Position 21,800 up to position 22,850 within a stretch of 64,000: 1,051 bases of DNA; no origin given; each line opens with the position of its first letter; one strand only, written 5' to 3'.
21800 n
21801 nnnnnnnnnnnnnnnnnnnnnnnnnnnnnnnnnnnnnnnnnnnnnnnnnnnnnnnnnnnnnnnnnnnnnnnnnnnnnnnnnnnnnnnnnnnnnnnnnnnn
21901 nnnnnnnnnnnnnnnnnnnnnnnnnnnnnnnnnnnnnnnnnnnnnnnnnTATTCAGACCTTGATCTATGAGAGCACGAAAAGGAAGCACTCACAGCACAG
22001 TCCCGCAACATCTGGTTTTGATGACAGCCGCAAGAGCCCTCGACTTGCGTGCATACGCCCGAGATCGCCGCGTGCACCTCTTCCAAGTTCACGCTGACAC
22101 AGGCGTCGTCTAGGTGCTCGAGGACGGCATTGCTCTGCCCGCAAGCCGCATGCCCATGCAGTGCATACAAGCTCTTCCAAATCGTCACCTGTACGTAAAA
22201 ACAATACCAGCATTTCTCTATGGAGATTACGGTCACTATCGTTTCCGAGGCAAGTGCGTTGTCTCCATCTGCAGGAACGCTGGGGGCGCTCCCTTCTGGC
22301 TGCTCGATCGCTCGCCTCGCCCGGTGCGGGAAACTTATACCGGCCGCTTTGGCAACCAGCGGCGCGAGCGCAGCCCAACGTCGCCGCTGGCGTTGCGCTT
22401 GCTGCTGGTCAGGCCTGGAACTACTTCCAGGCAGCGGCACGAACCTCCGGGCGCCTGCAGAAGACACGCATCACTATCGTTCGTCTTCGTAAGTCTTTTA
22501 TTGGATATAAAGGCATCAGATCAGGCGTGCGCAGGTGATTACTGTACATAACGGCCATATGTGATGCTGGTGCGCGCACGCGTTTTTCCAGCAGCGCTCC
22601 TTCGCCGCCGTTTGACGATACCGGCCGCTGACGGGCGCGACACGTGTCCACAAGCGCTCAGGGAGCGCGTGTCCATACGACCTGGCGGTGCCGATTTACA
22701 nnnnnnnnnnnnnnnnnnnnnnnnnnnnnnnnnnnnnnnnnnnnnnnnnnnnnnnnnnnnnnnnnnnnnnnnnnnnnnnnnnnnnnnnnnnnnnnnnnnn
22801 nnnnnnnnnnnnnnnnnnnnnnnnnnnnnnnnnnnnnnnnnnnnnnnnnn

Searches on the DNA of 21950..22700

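Call 90: search_rna_families(source=window, start=22150, end=22500, threshold=evalue, max_evalue=1)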
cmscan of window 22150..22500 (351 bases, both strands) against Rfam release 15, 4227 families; matches with E-value up to 1: 1.
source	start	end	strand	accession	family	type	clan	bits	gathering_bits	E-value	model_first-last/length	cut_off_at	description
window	22290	22331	-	RF00017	Metazoa_SRP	Gene;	CL00003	27.8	70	1.4e-05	177-218/299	no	Metazoan signal recognition particle RNA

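Call 91: search_rna_families(source=window, start=21950, end=22700, threshold=evalue, max_evalue=10, show_alignments=3)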
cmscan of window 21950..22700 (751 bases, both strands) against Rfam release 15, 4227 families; matches with E-value up to 10: 5.
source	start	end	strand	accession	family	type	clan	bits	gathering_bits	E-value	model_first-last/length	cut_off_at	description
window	22290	22331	-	RF00017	Metazoa_SRP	Gene;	CL00003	27.8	70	2.9e-05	177-218/299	no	Metazoan signal recognition particle RNA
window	22560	22595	-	RF02796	Pab160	Gene; snRNA; snoRNA; HACA-box;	-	16.4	47.4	9.5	1-68/68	no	Pab160 RNA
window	22454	22561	+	RF02180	ST7-AS1_2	Gene; lncRNA;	-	15.6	50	0.69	1-110/110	no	ST7 antisense RNA 1 conserved region 2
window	22591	22699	-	RF01721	Pseudomon-groES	Cis-reg;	-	15.2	50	3.8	1-111/111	no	Pseudomon-groES RNA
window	22335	22425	+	RF01390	isrG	Gene; sRNA;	-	9.7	100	3.8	1-279/279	no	isrG Hfq binding RNA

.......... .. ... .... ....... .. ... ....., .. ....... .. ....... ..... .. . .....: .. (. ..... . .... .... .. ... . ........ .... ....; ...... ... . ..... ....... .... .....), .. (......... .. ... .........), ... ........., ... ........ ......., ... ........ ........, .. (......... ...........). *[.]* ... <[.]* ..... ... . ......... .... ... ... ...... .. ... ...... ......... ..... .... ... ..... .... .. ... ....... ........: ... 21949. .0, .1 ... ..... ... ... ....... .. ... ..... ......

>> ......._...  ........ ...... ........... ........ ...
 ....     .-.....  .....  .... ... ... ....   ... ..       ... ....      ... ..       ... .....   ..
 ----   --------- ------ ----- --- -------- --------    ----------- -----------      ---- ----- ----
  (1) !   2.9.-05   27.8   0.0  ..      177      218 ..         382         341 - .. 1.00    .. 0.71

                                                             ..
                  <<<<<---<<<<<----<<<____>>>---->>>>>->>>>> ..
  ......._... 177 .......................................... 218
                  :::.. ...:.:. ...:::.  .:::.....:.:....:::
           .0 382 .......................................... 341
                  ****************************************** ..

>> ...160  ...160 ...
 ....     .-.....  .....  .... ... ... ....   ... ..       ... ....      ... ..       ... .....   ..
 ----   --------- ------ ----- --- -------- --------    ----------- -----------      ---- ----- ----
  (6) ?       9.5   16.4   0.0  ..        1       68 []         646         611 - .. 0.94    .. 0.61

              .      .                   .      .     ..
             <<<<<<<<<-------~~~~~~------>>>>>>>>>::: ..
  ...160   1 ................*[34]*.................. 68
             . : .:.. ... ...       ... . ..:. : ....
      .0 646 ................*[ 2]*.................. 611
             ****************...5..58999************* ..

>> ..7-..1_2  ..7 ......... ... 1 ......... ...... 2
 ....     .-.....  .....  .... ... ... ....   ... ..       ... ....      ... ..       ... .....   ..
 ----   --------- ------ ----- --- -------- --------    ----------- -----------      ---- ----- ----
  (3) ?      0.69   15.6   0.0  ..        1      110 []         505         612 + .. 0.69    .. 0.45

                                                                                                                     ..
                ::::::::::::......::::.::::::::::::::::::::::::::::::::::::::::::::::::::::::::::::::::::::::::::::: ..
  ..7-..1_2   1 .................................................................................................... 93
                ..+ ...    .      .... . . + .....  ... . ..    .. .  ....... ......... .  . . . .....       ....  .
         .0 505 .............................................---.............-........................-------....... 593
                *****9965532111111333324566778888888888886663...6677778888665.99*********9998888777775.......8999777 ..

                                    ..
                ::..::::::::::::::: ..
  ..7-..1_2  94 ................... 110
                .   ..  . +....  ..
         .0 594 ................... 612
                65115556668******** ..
